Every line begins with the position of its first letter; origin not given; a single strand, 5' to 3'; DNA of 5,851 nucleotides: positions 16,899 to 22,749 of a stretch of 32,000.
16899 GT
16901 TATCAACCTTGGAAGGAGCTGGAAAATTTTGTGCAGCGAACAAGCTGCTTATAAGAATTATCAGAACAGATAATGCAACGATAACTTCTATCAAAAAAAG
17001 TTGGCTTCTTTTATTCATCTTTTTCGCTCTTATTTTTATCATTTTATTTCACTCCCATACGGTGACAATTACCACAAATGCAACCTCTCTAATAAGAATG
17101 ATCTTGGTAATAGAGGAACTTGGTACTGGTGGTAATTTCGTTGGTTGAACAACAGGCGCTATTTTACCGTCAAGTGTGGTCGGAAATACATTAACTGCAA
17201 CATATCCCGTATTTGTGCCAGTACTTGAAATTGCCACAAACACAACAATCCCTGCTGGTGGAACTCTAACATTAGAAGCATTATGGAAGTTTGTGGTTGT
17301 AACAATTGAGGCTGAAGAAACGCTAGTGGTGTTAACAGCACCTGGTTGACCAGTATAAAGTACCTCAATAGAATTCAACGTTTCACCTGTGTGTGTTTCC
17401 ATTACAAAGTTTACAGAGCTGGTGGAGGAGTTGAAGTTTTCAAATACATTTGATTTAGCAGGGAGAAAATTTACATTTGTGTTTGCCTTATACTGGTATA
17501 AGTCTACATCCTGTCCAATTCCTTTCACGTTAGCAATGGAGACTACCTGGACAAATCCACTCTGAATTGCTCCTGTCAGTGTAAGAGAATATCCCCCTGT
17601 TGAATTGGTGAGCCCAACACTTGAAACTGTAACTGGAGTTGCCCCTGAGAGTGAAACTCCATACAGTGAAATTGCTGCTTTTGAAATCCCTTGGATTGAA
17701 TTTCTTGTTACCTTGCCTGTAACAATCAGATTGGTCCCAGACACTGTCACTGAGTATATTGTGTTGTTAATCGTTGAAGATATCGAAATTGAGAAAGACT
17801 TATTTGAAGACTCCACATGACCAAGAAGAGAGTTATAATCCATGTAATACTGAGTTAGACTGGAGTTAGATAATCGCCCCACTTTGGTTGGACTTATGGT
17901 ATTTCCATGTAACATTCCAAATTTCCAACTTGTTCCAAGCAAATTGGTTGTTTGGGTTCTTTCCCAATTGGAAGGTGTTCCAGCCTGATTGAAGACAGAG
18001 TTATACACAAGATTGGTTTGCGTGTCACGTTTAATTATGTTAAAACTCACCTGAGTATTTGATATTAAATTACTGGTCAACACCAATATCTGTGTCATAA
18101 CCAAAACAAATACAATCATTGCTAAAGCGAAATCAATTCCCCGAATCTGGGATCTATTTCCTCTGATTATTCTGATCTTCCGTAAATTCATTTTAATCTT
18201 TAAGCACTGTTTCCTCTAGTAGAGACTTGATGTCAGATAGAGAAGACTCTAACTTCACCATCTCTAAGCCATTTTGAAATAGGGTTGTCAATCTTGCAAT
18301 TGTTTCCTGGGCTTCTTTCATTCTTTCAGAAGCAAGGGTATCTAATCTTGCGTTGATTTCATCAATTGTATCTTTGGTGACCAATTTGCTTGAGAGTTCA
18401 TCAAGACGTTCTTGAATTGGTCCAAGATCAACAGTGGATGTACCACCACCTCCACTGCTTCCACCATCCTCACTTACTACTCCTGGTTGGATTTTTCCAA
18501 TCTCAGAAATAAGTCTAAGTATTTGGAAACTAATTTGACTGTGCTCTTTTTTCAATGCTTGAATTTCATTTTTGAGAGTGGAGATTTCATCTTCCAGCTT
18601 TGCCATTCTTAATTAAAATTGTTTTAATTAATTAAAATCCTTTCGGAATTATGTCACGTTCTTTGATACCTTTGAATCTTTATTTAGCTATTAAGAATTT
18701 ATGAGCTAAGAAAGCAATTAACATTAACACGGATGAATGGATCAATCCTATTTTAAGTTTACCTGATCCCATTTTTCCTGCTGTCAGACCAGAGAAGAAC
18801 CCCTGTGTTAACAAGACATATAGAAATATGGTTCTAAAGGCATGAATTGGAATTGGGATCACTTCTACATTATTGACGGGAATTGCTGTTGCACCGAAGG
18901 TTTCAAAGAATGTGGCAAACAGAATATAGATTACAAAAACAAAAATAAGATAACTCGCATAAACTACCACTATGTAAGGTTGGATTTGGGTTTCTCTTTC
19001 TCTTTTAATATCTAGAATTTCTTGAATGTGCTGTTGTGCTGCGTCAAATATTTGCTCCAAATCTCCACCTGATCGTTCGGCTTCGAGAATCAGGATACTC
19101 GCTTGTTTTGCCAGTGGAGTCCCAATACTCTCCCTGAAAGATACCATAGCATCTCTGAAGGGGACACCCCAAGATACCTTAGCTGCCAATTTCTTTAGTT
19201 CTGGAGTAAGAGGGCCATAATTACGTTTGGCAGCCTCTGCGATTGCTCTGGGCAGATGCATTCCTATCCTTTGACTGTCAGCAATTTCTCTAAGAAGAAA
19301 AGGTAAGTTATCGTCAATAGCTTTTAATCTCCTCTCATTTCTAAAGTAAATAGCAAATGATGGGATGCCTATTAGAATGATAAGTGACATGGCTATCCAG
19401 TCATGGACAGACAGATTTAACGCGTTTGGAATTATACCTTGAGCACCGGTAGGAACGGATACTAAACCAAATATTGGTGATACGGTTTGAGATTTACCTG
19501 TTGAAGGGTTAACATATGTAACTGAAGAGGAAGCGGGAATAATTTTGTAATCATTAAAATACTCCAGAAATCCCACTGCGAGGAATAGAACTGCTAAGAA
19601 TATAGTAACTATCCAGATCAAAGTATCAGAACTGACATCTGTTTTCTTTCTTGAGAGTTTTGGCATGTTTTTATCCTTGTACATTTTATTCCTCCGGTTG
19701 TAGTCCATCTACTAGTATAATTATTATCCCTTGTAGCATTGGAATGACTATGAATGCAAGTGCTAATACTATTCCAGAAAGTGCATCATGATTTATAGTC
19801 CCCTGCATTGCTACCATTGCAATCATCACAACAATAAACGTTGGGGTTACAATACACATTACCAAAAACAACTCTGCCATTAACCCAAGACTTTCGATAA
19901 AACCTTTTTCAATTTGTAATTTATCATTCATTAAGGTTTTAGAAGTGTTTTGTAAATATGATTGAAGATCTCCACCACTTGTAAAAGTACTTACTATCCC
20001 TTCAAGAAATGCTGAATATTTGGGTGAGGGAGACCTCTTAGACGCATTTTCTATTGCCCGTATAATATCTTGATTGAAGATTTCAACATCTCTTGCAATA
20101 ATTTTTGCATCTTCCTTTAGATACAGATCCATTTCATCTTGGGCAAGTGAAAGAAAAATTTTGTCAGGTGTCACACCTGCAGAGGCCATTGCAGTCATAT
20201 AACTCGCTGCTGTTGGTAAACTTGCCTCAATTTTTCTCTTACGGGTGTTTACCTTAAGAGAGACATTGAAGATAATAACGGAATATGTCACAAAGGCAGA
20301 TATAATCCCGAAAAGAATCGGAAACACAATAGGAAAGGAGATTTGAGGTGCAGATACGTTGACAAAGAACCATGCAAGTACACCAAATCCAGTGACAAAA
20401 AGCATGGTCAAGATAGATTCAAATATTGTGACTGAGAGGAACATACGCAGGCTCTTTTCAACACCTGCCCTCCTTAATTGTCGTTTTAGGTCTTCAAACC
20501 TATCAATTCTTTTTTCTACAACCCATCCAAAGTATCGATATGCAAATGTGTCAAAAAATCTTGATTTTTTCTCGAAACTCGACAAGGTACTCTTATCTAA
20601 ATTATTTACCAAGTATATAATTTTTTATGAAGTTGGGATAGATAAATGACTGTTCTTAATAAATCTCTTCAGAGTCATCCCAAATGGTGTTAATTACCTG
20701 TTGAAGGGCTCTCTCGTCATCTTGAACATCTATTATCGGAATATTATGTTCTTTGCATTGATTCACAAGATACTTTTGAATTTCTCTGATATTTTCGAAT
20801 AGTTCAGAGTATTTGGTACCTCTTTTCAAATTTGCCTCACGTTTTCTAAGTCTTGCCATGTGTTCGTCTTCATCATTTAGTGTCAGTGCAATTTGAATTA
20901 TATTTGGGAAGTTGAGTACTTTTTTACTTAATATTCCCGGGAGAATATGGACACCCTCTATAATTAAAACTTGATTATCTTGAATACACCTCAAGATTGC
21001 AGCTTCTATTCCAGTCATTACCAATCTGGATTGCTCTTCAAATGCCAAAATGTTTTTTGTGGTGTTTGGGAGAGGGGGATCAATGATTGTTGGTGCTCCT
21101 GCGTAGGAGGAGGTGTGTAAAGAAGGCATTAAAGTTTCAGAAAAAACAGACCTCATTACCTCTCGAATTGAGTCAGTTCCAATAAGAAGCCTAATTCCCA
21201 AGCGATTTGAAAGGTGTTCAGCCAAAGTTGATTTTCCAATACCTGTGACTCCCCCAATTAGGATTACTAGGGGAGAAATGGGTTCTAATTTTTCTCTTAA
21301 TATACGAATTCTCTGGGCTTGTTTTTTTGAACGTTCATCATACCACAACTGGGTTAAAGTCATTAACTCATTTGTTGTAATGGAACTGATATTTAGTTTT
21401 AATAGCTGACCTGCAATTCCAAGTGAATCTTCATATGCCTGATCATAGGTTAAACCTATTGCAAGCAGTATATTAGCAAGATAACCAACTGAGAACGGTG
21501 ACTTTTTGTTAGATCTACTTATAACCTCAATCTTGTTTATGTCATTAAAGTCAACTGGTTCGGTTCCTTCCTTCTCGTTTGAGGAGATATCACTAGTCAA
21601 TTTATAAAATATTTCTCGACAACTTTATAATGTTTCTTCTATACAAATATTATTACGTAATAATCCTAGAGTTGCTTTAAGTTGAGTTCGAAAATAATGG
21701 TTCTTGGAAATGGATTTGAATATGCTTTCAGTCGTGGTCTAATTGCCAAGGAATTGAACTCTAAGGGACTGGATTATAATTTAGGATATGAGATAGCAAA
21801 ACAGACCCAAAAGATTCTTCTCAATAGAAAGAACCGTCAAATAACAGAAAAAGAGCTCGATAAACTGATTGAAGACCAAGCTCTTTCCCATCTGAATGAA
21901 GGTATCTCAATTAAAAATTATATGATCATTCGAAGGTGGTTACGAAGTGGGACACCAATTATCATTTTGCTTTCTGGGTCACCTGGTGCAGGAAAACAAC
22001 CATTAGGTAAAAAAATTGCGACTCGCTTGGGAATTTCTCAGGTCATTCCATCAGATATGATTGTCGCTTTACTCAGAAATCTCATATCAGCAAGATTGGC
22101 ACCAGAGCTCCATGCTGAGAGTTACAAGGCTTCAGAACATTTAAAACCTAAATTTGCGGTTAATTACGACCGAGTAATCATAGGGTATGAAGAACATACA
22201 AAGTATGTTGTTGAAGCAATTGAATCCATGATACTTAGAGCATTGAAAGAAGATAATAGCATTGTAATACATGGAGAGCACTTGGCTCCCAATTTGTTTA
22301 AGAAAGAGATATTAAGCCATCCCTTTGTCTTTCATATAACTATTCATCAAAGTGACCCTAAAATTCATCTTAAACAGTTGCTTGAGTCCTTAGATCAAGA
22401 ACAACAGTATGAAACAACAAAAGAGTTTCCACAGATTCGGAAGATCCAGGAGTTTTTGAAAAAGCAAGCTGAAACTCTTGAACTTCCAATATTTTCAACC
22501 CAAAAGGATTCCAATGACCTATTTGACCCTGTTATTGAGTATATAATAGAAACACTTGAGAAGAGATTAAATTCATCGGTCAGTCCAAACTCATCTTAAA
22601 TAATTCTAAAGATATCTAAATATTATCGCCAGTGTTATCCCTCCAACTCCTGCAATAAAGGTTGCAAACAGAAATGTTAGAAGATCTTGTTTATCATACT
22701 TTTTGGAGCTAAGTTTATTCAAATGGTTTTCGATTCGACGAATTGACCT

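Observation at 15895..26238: Type IV pilus-like locus interleaved with protease, kinase and P-loop genes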

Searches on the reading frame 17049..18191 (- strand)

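Call 3: search_protein_families(library=pfam, proteins=[window:17049-18191:-], max_evalue=0.01)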
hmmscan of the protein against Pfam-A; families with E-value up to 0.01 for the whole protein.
window:17049-18191:- (380 aa): 1 family
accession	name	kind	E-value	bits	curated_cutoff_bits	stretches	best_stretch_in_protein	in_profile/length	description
PF08931.15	Caudo_bapla_RBP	-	0.0077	16.7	26.7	1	119-160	54-95/101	Lactophage receptor-binding protein C-terminal head domain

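Call 4: search_protein_families(library=ncbifam, proteins=[window:17049-18191:-], max_evalue=0.01)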
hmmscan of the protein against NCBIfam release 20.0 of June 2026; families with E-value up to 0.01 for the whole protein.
window:17049-18191:- (380 aa): 0 families

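Call 65: search_protein_families(library=pfam, proteins=[window:17049-18191:-], max_evalue=1)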
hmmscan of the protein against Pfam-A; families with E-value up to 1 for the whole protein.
window:17049-18191:- (380 aa): 2 families
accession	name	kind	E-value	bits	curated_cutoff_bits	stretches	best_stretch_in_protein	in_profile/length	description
PF08931.15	Caudo_bapla_RBP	-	0.0077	16.7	26.7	1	119-160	54-95/101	Lactophage receptor-binding protein C-terminal head domain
PF23958.1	DUF7287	-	0.54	11.2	27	1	13-84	3-74/157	Family of unknown function (DUF7287)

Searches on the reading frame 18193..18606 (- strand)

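Call 3: search_protein_families(library=pfam, proteins=[window:18193-18606:-], max_evalue=0.01)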
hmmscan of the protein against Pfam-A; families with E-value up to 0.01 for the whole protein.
window:18193-18606:- (137 aa): 1 family
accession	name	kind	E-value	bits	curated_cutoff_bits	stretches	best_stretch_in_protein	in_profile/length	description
PF12325.13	TMF_TATA_bd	-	0.0022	18.6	29.1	0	3-37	23-57/115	TATA element modulatory factor 1 TATA binding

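Call 4: search_protein_families(library=ncbifam, proteins=[window:18193-18606:-], max_evalue=0.01)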
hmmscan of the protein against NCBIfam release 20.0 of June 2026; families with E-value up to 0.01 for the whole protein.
window:18193-18606:- (137 aa): 0 families

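Call 65: search_protein_families(library=pfam, proteins=[window:18193-18606:-], max_evalue=1)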
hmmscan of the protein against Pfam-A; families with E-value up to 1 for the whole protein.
window:18193-18606:- (137 aa): 23 families
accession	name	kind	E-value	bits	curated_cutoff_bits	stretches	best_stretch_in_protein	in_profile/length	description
PF12325.13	TMF_TATA_bd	-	0.0022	18.6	29.1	1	3-37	23-57/115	TATA element modulatory factor 1 TATA binding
PF13714.12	PEP_mutase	-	0.015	15.3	31.5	1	42-117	101-174/240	Phosphoenolpyruvate phosphomutase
PF06005.17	ZapB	-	0.021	15.7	31.5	1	4-40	16-52/71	Cell division protein ZapB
PF25785.1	TPR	-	0.021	15.6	27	1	3-77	4-48/110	Nucleoprotein TPR-like domain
PF05377.16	FlaC_arch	-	0.021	15.6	27.8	1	2-32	3-33/55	Flagella accessory protein C (FlaC)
PF01025.24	GrpE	-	0.027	14.6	25.8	1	3-38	8-43/165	GrpE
PF16342.10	DUF4972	-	0.049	14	28.8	0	2-25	78-101/128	Domain of unknown function (DUF4972)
PF18904.5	DUF5660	-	0.054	14.1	24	1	3-42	5-44/109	Domain of unknown function (DUF5660)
PF25450.1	Rab11-FIP3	-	0.06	14.1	31.9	0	4-32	66-94/125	Rab11-FIP3-like domain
PF25472.1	DUF7902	-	0.064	13.9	26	0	57-76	22-41/85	Domain of unknown function (DUF7902)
PF02520.22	ANIS5_cation-bd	-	0.068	13.7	29.3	0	63-111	19-67/109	SXP/RAL-2 family protein Ani s 5-like, metal-binding domain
PF16740.10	SKA2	-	0.095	12.9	30.1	1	2-31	41-70/110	Spindle and kinetochore-associated protein 2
PF13829.11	DUF4191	-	0.18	11.6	30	1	53-94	160-199/219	Domain of unknown function (DUF4191)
PF25764.1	KIF21A_4th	-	0.22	11.6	33.1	1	3-27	132-156/183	KIF21A-like domain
PF20503.3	DUF6730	-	0.37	12.2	27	0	93-132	12-50/82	Family of unknown function (DUF6730)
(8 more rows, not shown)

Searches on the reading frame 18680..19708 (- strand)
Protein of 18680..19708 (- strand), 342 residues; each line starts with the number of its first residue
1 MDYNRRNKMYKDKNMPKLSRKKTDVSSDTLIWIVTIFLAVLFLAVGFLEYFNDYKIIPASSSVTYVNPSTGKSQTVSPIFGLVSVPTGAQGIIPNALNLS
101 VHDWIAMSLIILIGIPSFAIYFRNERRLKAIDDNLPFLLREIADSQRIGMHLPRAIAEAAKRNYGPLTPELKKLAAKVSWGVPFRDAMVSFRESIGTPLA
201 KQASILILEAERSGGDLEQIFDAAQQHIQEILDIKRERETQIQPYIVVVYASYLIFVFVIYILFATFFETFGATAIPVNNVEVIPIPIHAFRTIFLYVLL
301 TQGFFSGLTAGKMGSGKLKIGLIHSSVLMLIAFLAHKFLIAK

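Call 3: search_protein_families(library=pfam, proteins=[window:18680-19708:-], max_evalue=0.01)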
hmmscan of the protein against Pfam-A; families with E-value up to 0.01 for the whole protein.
window:18680-19708:- (342 aa): 1 family
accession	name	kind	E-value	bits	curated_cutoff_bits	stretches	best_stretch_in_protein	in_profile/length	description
PF00482.28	T2SSF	-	1.5e-17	64.1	25.2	1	139-263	2-123/125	Type II secretion system (T2SS), protein F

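Call 4: search_protein_families(library=ncbifam, proteins=[window:18680-19708:-], max_evalue=0.01)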
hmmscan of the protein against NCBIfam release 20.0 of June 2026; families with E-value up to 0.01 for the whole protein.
window:18680-19708:- (342 aa): 4 families
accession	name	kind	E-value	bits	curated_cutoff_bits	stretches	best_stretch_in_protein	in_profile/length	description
NF046075.1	UpsF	equivalog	2.4e-14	53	400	1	98-274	276-446/484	membrane pilin protein UpsF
NF004705.1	PRK06041.1-3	equivalog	1.6e-13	50.5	400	1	96-332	207-447/465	archaellar assembly protein ArlJ/FlaJ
NF004704.2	PRK06041.1-2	equivalog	1.6e-09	37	550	1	75-334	275-541/555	archaellar assembly protein ArlJ/FlaJ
NF004703.2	PRK06041.1-1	equivalog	0.00049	18.6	570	1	39-263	190-417/525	archaellar assembly protein ArlJ/FlaJ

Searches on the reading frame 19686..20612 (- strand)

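Call 3: search_protein_families(library=pfam, proteins=[window:19686-20612:-], max_evalue=0.01)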
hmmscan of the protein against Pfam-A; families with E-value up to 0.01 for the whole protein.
window:19686-20612:- (308 aa): 1 family
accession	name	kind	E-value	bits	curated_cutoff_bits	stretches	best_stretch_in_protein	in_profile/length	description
PF00482.28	T2SSF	-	6.3e-11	42.8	25.2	1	136-263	2-124/125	Type II secretion system (T2SS), protein F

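Call 4: search_protein_families(library=ncbifam, proteins=[window:19686-20612:-], max_evalue=0.01)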
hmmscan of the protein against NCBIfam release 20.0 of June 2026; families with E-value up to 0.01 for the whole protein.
window:19686-20612:- (308 aa): 4 families
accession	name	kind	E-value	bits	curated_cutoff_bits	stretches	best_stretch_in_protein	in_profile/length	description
NF004704.2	PRK06041.1-2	equivalog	1.8e-18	66.5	550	1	76-292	24-237/555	archaellar assembly protein ArlJ/FlaJ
NF046075.1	UpsF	equivalog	1.1e-13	50.8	400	1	76-307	55-252/484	membrane pilin protein UpsF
NF053673.1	bindosome_BasF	exception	4.9e-12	45.2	1300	1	123-298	196-359/656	bindosome assembly system membrane anchoring protein BasF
NF046000.1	MAG1210_fam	subfamily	0.0021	16.8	275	1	47-140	51-139/550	MAG1210 family protein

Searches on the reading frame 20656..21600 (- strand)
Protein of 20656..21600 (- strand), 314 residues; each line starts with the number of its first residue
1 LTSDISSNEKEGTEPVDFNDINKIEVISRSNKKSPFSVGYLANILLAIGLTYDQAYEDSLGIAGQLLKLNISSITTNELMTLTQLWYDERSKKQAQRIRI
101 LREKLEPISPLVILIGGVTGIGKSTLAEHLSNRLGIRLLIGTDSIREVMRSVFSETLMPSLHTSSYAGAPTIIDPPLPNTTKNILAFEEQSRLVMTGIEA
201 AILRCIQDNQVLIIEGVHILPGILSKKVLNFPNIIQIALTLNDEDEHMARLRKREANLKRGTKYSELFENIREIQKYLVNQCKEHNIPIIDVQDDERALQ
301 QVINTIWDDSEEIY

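Call 3: search_protein_families(library=pfam, proteins=[window:20656-21600:-], max_evalue=0.01)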
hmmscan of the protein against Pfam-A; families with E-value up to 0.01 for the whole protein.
window:20656-21600:- (314 aa): 9 families
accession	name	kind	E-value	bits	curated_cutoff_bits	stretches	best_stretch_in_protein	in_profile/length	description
PF13238.12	AAA_18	-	5.2e-09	37.1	29.4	1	113-262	1-119/128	AAA domain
PF13671.12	AAA_33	-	1.7e-05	25.6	27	1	112-151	1-39/143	AAA domain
PF13191.12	AAA_16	-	5.3e-05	24.2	32.6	1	98-186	9-103/167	AAA ATPase domain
PF13521.12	AAA_28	-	0.00015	22.5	27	1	113-156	3-39/164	AAA domain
PF06414.18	Zeta_toxin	-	0.00061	19.7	22.3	1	105-154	11-63/199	Zeta toxin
PF13401.12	AAA_22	-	0.0014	19.3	27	1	112-231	7-103/130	AAA domain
PF13207.12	AAA_17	-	0.0047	17.6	27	0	117-150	2-35/136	AAA domain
PF20720.3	nSTAND3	-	0.009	16.2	27.2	0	112-134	19-41/155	Novel STAND NTPase 3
PF03193.22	RsgA_GTPase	-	0.0097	16.2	30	0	91-135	90-131/174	RsgA GTPase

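Call 4: search_protein_families(library=ncbifam, proteins=[window:20656-21600:-], max_evalue=0.01)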
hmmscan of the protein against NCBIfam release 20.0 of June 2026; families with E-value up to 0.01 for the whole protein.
window:20656-21600:- (314 aa): 12 families
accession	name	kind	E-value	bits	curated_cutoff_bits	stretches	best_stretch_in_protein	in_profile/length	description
NF003259.0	PRK04220.1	equivalog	1.4e-74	251.3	343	1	26-312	7-294/306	2-phosphoglycerate kinase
NF008994.0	PRK12337.1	equivalog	3.5e-58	197.3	603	1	24-307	174-467/492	2-phosphoglycerate kinase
NF008995.0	PRK12338.1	equivalog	7.6e-47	160.2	434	1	110-313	4-209/319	hypothetical protein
NF008996.1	PRK12339.1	equivalog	1.8e-24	86.5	250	1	112-306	2-192/193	mevalonate-3-phosphate 5-kinase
NF005115.0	PRK06547.1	equivalog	7.2e-05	22.2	173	0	104-138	9-44/172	hypothetical protein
NF005255.0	PRK06762.2-2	equivalog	0.0006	19.8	140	1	112-152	5-46/163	hypothetical protein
TIGR00554.2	panK_bact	equivalog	0.0015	17.9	235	0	78-131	50-103/310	type I pantothenate kinase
NF038208.1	garosamine_AAA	equivalog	0.0024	17.5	170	1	111-146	1-36/167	Gar/GrdA family gentamicin resistance ATP-binding protein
NF040667.1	hom_kin_desulfo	exception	0.0042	17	197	0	112-148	3-37/163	homoserine kinase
TIGR02173.1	cyt_kin_arch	equivalog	0.0043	17.1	102.1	1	111-150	1-39/169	(d)CMP kinase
NF006586.0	PRK09112.1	equivalog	0.0047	16.1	308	0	112-133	47-68/351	DNA polymerase III subunit delta'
NF005257.0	PRK06762.3-2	equivalog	0.0058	16.4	202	0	110-152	5-48/170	hypothetical protein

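Call 34: search_solved_structures(query=window:20656-21600:-, max_evalue=0.01)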
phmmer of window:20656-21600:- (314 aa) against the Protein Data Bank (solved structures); distinct sequences matched with E-value up to 0.01: 0.

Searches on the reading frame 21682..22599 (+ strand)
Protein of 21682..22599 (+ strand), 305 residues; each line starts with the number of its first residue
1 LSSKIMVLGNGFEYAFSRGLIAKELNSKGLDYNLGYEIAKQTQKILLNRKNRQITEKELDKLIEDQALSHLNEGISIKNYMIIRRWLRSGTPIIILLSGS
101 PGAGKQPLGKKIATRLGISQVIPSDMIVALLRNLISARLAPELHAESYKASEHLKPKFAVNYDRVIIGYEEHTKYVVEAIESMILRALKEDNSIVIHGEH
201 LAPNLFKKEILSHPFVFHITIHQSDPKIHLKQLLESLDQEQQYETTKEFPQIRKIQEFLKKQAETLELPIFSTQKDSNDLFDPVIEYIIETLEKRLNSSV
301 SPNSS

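Call 3: search_protein_families(library=pfam, proteins=[window:21682-22599:+], max_evalue=0.01)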
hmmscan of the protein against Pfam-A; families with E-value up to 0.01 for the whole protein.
window:21682-22599:+ (305 aa): 3 families
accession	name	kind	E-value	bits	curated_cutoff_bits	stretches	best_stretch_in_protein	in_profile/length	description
PF13189.12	Cytidylate_kin2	-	3.5e-05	24.5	28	1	94-222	1-118/176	Cytidylate kinase-like family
PF03477.21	ATP-cone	-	0.0018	19.2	25.8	0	11-82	8-81/88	ATP cone domain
PF06414.18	Zeta_toxin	-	0.0068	16.3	22.3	0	88-117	12-41/199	Zeta toxin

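Call 4: search_protein_families(library=ncbifam, proteins=[window:21682-22599:+], max_evalue=0.01)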
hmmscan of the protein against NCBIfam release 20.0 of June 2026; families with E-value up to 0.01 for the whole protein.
window:21682-22599:+ (305 aa): 5 families
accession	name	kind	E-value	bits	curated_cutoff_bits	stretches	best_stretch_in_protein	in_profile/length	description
NF003259.0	PRK04220.1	equivalog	3.1e-54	184.4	343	1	3-297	4-297/306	2-phosphoglycerate kinase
NF008994.0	PRK12337.1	equivalog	7.5e-44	150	603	1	11-297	182-475/492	2-phosphoglycerate kinase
NF008995.0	PRK12338.1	equivalog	8.2e-31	107.6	434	1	92-291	4-205/319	hypothetical protein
NF008996.1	PRK12339.1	equivalog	3e-14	53.2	250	1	94-243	2-144/193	mevalonate-3-phosphate 5-kinase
NF001383.0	PRK00279.2-1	equivalog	0.0073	15.9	225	0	93-135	1-43/212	adenylate kinase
